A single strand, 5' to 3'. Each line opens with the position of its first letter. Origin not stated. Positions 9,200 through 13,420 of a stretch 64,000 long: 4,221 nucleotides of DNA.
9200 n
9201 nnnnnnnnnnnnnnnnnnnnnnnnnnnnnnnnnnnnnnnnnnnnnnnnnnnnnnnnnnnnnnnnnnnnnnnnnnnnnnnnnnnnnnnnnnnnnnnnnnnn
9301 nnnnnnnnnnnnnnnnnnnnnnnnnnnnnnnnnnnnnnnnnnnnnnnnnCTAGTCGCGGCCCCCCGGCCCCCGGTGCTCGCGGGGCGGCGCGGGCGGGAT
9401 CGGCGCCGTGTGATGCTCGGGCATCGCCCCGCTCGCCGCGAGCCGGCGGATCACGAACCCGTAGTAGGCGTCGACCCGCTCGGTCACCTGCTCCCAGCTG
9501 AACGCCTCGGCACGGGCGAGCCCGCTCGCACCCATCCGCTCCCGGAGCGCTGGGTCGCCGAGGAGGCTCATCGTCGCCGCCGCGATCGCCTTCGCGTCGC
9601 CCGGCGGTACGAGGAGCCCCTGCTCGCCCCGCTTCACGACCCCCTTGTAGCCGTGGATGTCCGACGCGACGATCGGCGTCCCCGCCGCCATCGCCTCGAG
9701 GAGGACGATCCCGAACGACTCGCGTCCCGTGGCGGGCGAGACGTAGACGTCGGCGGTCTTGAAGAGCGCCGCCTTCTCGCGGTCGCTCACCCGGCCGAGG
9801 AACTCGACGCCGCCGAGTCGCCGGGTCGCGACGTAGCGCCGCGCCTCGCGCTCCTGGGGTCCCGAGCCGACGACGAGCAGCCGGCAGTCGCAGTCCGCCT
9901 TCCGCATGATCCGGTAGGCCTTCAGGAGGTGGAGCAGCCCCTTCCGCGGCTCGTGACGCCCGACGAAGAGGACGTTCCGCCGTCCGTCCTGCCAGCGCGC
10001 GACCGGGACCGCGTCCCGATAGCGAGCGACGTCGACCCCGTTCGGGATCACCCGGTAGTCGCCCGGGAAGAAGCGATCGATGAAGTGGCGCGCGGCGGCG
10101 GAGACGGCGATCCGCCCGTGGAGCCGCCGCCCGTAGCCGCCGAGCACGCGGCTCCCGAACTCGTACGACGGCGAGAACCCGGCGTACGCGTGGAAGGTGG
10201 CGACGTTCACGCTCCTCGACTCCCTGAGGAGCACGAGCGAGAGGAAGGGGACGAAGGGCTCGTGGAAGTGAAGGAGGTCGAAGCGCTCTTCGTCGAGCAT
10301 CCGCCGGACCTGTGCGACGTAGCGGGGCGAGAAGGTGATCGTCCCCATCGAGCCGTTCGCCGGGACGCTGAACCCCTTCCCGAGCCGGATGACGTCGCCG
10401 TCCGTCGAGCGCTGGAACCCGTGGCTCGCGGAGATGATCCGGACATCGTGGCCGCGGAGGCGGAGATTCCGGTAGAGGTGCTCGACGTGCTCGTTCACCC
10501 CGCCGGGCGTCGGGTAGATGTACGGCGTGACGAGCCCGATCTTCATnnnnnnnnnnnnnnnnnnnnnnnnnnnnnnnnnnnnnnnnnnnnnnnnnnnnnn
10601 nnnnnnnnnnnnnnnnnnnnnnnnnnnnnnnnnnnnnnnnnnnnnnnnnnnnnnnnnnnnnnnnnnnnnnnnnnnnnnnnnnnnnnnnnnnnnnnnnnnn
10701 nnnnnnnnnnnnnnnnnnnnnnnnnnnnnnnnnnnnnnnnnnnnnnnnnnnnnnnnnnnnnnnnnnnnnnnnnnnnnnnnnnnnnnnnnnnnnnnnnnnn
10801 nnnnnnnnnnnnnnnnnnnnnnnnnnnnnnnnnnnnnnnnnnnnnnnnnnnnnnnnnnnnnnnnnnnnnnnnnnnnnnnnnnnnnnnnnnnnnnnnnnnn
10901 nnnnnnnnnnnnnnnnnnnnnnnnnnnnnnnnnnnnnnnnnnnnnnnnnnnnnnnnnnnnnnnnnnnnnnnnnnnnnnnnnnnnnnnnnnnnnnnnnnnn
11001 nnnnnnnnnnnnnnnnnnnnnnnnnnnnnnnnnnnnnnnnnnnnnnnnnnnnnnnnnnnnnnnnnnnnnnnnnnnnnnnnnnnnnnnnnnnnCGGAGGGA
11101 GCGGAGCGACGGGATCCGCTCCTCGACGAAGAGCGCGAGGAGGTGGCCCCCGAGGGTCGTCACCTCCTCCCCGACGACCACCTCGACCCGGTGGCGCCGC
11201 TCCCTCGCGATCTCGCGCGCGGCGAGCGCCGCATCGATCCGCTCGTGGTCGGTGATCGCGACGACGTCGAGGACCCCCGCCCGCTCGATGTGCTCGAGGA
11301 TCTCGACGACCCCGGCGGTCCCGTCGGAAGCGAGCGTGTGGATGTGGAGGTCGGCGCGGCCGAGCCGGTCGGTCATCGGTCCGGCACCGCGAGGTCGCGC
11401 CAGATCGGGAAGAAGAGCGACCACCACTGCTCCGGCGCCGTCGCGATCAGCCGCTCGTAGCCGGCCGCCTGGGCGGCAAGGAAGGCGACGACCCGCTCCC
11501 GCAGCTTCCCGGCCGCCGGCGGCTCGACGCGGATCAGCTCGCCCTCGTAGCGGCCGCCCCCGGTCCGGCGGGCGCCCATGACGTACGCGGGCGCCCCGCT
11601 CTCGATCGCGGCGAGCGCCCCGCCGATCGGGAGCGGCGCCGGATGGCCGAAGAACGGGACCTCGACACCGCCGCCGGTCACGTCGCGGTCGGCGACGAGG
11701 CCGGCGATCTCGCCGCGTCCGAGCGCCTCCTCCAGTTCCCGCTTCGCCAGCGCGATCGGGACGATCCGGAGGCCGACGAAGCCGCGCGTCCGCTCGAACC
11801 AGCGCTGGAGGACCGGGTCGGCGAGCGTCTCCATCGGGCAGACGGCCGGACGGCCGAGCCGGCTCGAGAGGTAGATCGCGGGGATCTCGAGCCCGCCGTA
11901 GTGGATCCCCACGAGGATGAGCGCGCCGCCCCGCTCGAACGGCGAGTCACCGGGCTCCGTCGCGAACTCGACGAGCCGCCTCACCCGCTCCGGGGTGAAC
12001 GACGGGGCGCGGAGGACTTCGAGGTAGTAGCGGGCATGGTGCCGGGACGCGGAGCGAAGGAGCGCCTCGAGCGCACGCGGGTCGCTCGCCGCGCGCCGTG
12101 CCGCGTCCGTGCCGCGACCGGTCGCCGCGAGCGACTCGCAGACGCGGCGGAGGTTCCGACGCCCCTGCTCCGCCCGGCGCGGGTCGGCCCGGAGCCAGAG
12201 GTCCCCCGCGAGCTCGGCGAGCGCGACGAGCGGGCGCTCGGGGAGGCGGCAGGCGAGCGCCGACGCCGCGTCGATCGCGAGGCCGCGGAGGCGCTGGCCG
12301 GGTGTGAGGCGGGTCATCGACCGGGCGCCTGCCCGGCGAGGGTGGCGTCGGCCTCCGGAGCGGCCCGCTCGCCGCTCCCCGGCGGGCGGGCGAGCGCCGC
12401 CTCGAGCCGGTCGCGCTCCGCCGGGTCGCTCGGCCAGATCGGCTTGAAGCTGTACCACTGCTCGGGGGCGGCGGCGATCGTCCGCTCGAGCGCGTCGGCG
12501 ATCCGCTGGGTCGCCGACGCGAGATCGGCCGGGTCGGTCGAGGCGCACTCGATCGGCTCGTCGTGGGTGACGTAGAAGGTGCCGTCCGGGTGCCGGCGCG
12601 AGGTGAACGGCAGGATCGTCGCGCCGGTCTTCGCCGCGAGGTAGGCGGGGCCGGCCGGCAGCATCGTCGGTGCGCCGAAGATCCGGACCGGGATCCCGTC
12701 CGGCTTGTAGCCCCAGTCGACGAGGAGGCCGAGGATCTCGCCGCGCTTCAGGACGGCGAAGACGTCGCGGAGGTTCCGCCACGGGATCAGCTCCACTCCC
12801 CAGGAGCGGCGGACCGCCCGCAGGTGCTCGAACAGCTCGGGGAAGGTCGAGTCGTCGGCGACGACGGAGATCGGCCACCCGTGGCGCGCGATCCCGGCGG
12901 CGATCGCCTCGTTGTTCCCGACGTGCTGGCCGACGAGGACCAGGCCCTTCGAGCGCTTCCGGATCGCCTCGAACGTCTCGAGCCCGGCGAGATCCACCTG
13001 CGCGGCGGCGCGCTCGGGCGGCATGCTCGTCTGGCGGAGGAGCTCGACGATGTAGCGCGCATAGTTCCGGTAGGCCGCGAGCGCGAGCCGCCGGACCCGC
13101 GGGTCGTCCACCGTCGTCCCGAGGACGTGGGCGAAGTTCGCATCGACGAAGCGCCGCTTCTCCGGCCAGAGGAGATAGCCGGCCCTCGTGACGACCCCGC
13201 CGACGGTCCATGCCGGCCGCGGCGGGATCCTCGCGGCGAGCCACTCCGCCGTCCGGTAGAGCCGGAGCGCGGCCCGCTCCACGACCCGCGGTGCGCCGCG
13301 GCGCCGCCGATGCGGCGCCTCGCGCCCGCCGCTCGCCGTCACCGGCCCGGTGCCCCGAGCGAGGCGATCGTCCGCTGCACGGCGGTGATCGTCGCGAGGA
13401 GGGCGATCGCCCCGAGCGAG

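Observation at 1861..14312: PPM-dependent glycosyltransferases directly abut a PIM-type phosphatidylinositol-mannoside operon: possible complete lipomannan-like pathway in one locus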

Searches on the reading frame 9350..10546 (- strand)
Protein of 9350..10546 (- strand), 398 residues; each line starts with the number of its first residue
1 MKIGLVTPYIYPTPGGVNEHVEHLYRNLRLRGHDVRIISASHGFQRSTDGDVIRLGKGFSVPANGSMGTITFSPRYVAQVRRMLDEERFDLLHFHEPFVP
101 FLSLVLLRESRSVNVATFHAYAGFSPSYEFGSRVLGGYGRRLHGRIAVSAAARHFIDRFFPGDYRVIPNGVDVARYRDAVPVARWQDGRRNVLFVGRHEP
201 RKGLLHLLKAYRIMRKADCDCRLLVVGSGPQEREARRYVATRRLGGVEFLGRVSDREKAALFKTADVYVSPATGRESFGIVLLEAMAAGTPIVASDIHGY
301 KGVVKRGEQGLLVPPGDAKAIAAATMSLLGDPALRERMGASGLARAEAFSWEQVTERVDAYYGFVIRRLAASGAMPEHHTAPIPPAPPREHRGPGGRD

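Call 6: search_protein_families(library=pfam, proteins=[window:9350-10543:-], max_evalue=0.01)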
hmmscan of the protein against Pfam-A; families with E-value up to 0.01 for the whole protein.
window:9350-10543:- (397 aa): 7 families
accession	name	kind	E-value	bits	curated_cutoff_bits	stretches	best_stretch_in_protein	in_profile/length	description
PF00534.26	Glycos_transf_1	-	1.6e-40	138.9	26.4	1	183-341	10-169/172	Glycosyl transferases group 1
PF13692.12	Glyco_trans_1_4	-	5.4e-37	127.6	27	1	189-330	2-142/142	Glycosyl transferases group 1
PF13439.12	Glyco_transf_4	-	1.1e-22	81.3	28.5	1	13-174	1-170/170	Glycosyltransferase Family 4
PF13579.12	Glyco_trans_4_4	-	1.1e-15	58.8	29.7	1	14-169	1-158/158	Glycosyl transferase 4-like domain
PF20706.3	GT4-conflict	-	1.1e-09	38.2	26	1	180-303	193-320/385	Family 4 Glycosyltransferase in conflict systems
PF13524.12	Glyco_trans_1_2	-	5.3e-08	33.4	25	1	219-351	14-136/144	Glycosyl transferase-like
PF13477.12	Glyco_trans_4_2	-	0.00067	20.3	23.4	1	18-113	11-101/139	Glycosyl transferase 4-like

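Call 7: search_protein_families(library=ncbifam, proteins=[window:9350-10543:-], max_evalue=0.001)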
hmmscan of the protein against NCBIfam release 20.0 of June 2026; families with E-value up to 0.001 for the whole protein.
window:9350-10543:- (397 aa): 36 families (the best 25 are shown)
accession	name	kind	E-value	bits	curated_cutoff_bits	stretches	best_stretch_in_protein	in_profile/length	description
NF041876.1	EPS_EpsE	equivalog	1.5e-30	106.8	400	1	151-347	176-378/389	exopolysaccharide biosynthesis GT4 family glycosyltransferase EpsE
TIGR02149.1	glgA_Coryne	subfamily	7.5e-30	104.3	302.4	1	145-361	149-387/391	glycogen synthase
TIGR03999.1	thiol_BshA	equivalog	5.3e-29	101.3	273.7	1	162-363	168-372/375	N-acetyl-alpha-D-glucosaminyl L-malate synthase BshA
TIGR04047.1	MSMEG_0565_glyc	hypoth_equivalog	7.8e-29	100.9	259.85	1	87-357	86-367/373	MSMEG_0565 family glycosyltransferase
TIGR03449.1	mycothiol_MshA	equivalog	7.8e-27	94.2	462.5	1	164-362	191-401/406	D-inositol-3-phosphate glycosyltransferase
TIGR03088.1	stp2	hypoth_equivalog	6.4e-24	84.7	409.05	1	164-361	163-370/374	TIGR03088 family PEP-CTERM/XrtA system glycosyltransferase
TIGR04063.1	stp3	hypoth_equivalog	5.2e-23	81.6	442.05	1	164-361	183-392/397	TIGR04063 family PEP-CTERM/XrtA system glycosyltransferase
NF038229.1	Glyco4_Geo_Pelo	equivalog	2.9e-22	79.1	400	1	163-362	135-334/338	GPMC system family 4 glycosyltransferase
NF038295.1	EPS_HpsP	equivalog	1.2e-19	70.6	550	1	165-361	180-384/388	hormogonium polysaccharide biosynthesis glycosyltransferase HpsP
NF041010.1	glycosy_Agl16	equivalog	5e-17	61.8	575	1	138-362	131-349/352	glycosylation protein Agl16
NF053787.1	GlcN_PG_synth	equivalog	8.7e-17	61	480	1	184-362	193-357/361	N-acetylglucosaminyl phosphatidylglycerol synthase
TIGR04157.1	glyco_rSAM_CFB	subfamily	2.1e-16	59.9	400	1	190-325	229-361/406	TIGR04157 family glycosyltransferase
NF012028.0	PRK15484.1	subfamily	7.4e-16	58.2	618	1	160-358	160-372/380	lipopolysaccharide N-acetylglucosaminyltransferase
NF049988.1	MGlcDAGSynMgs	equivalog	8.6e-15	55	400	2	192-312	217-337/398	alpha-monoglucosyldiacylglycerol synthase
TIGR04005.1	wcaL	equivalog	2.3e-12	46.5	537.6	1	169-323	205-363/406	colanic acid biosynthesis glycosyltransferase WcaL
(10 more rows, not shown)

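Call 9: find_encoding_contigs(protein=window:9350-10543:-, flank=10000, max_places=6)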
Protein window:9350-10543:- (397 aa): no gene with exactly this product is on record in the collection.

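Call 19: search_solved_structures(query=window:9350-10543:-, max_evalue=1e-10)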
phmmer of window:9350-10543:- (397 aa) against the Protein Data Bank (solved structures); distinct sequences matched with E-value up to 1e-10: 20.
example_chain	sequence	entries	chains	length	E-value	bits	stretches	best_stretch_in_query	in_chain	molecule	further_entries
4n9w_A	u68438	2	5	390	7.1e-67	229.4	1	1-364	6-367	GDP-mannose-dependent alpha-(1-2)-phosphatidylinositol mannosyltransferase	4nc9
2gej_A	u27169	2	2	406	8.1e-67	229.2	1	1-364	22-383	PHOSPHATIDYLINOSITOL MANNOSYLTRANSFERASE (PimA)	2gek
6kih_A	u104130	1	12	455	5e-24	88.3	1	160-361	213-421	Tll1590 protein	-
3okc_A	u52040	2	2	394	1.7e-22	83.3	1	162-376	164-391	GDP-mannose-dependent alpha-(1-6)-phosphatidylinositol monomannoside mannosyltransferase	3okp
3oka_A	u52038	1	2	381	6.9e-21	77.9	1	162-357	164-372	GDP-mannose-dependent alpha-(1-6)-phosphatidylinositol monomannoside mannosyltransferase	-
3c4q_A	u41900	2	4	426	9.3e-21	77.5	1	189-372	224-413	Predicted glycosyltransferases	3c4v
3c48_A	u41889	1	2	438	1.4e-20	76.9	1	189-367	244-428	Predicted glycosyltransferases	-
7qsg_A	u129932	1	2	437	2.7e-19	72.7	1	149-370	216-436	D-inositol 3-phosphate glycosyltransferase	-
5d00_A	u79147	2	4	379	3.7e-18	69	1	9-361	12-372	N-acetyl-alpha-D-glucosaminyl L-malate synthase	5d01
2jjm_A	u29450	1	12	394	1.6e-15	60.3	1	10-366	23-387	GLYCOSYL TRANSFERASE, GROUP 1 FAMILY PROTEIN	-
3mbo_A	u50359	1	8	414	1.9e-15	60.1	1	10-366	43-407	Glycosyltransferase, group 1 family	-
3fro_A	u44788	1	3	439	4.1e-15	58.9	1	189-366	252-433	GlgA glycogen synthase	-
2bis_A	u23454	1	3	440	4.2e-15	58.9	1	189-366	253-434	GLGA GLYCOGEN SYNTHASE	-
8dvz_A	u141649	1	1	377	1.6e-14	56.9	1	162-361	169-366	N, N'-diacetylbacillosaminyl-diphospho-undecaprenol alpha-1,3-N-acetylgalactosaminyltransf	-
3l01_A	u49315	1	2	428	3.2e-14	56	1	189-358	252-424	GlgA glycogen synthase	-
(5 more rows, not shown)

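Call 91: search_solved_structures(query=window:9350-10546:-, max_evalue=1e-40, show_alignments=1)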
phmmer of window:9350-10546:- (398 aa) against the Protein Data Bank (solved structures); distinct sequences matched with E-value up to 1e-40: 2.
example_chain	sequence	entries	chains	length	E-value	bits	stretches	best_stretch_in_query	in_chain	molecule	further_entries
4n9w_A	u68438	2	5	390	1.7e-67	231.4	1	1-365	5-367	GDP-mannose-dependent alpha-(1-2)-phosphatidylinositol mannosyltransferase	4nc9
2gej_A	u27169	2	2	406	2e-67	231.2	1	1-365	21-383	PHOSPHATIDYLINOSITOL MANNOSYLTRANSFERASE (PimA)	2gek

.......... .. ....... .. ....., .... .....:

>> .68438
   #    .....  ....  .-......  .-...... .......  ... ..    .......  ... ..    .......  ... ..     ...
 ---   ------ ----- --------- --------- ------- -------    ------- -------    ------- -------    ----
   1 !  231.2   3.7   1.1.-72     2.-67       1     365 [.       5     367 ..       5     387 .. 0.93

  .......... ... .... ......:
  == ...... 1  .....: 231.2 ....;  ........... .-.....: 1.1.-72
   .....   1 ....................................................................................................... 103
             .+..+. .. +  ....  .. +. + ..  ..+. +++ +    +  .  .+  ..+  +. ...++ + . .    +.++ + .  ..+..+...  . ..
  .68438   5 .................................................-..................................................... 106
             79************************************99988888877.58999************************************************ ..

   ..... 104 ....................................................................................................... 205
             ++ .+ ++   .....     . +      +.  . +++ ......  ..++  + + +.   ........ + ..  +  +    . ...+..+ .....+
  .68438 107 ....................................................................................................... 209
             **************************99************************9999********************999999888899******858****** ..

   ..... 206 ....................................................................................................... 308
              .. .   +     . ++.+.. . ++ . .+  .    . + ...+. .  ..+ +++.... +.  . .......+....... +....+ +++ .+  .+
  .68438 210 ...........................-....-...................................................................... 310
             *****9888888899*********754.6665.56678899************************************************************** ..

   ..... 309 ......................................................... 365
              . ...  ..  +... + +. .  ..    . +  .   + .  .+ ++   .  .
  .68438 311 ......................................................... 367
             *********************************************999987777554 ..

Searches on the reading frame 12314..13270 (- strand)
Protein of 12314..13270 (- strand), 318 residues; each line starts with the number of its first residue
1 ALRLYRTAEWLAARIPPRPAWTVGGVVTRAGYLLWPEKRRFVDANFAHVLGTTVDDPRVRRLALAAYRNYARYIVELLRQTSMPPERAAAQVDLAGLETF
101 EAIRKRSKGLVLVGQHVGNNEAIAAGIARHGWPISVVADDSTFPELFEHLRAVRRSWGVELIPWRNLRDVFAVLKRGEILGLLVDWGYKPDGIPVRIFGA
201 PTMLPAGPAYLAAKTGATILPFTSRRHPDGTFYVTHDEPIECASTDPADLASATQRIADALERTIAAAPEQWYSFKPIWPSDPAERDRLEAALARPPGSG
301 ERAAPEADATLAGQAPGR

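Call 6: search_protein_families(library=pfam, proteins=[window:12314-13270:-], max_evalue=0.01)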
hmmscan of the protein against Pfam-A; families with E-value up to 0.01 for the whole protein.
window:12314-13270:- (318 aa): 1 family
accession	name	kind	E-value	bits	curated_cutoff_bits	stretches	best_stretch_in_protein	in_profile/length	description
PF03279.18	Lip_A_acyltrans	-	9e-40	137.1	22.3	1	37-279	51-293/295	Bacterial lipid A biosynthesis acyltransferase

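Call 7: search_protein_families(library=ncbifam, proteins=[window:12314-13270:-], max_evalue=0.001)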
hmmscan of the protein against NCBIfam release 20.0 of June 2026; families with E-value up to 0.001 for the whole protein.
window:12314-13270:- (318 aa): 15 families
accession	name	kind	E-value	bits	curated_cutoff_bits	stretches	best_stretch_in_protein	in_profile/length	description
NF005919.0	PRK07920.1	equivalog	4.2e-43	147.6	209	1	8-289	17-303/311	phosphatidylinositol mannoside acyltransferase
NF006270.0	PRK08419.1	equivalog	1.3e-29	103.5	248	1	27-276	32-285/298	lipid A biosynthesis lauroyl acyltransferase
NF006487.0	PRK08905.1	equivalog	2.5e-20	72.7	281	1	7-272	5-266/290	lysophospholipid acyltransferase family protein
NF005120.0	PRK06553.1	equivalog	8.3e-16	58.2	273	1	57-279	77-306/308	lipid A biosynthesis lauroyl acyltransferase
TIGR02207.1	lipid_A_htrB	subfamily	1.3e-14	54.3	297.8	1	56-273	68-285/303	LpxL/LpxP family Kdo(2)-lipid IV(A) lauroyl/palmitoleoyl acyltransferase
NF006438.0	PRK08734.1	equivalog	7.4e-13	48.2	363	1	62-272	66-278/305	lauroyl acyltransferase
NF005340.0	PRK06860.1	subfamily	1.6e-11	44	398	1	84-273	102-291/309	lipid A biosynthesis lauroyl acyltransferase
NF006437.0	PRK08733.1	equivalog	3.2e-11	43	540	1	10-274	29-289/306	LpxL/LpxP family Kdo(2)-lipid IV(A) lauroyl/palmitoleoyl acyltransferase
NF004191.0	PRK05646.1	equivalog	2.7e-10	39.9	491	1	10-288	26-304/310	lipid A biosynthesis lauroyl acyltransferase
NF005399.0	PRK06946.1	subfamily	1.5e-08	34.3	343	1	22-273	27-277/294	lipid A biosynthesis lauroyl acyltransferase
NF004569.0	PRK05906.1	equivalog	1.7e-07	30.4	439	1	98-277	131-310/454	lipid A biosynthesis lauroyl acyltransferase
NF005150.0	PRK06628.1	equivalog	2.7e-07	30.3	350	1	44-279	55-288/290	lipid A biosynthesis lauroyl acyltransferase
NF005952.0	PRK08025.1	equivalog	1.7e-05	24.1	517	1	84-273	100-288/306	kdo(2)-lipid IV(A) palmitoleoyltransferase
NF004190.0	PRK05645.1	equivalog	0.00022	20.4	377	1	12-272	16-277/295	lysophospholipid acyltransferase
TIGR02208.1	lipid_A_msbB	equivalog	0.00069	19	336.05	1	86-272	100-287/305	lauroyl-Kdo(2)-lipid IV(A) myristoyltransferase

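Call 20: search_solved_structures(query=window:12314-13270:-, max_evalue=0.01)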
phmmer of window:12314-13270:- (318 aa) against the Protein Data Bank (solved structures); distinct sequences matched with E-value up to 0.01: 5.
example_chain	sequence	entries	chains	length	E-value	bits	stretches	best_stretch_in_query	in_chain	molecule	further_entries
5f2t_A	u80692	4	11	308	2e-19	73.1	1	35-290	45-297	Phosphatidylinositol mannoside acyltransferase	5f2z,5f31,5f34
7ojt_A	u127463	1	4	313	2.1e-19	73.1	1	35-290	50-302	Phosphatidylinositol mannoside acyltransferase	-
5oce_A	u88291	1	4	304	3.3e-19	72.4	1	35-288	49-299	Phosphatidylinositol mannoside acyltransferase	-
5kn7_B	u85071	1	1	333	1.5e-05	27.5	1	96-283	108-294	Lipid A biosynthesis lauroyl acyltransferase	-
5knk_B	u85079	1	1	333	8.9e-05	25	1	96-283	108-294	Lipid A biosynthesis lauroyl acyltransferase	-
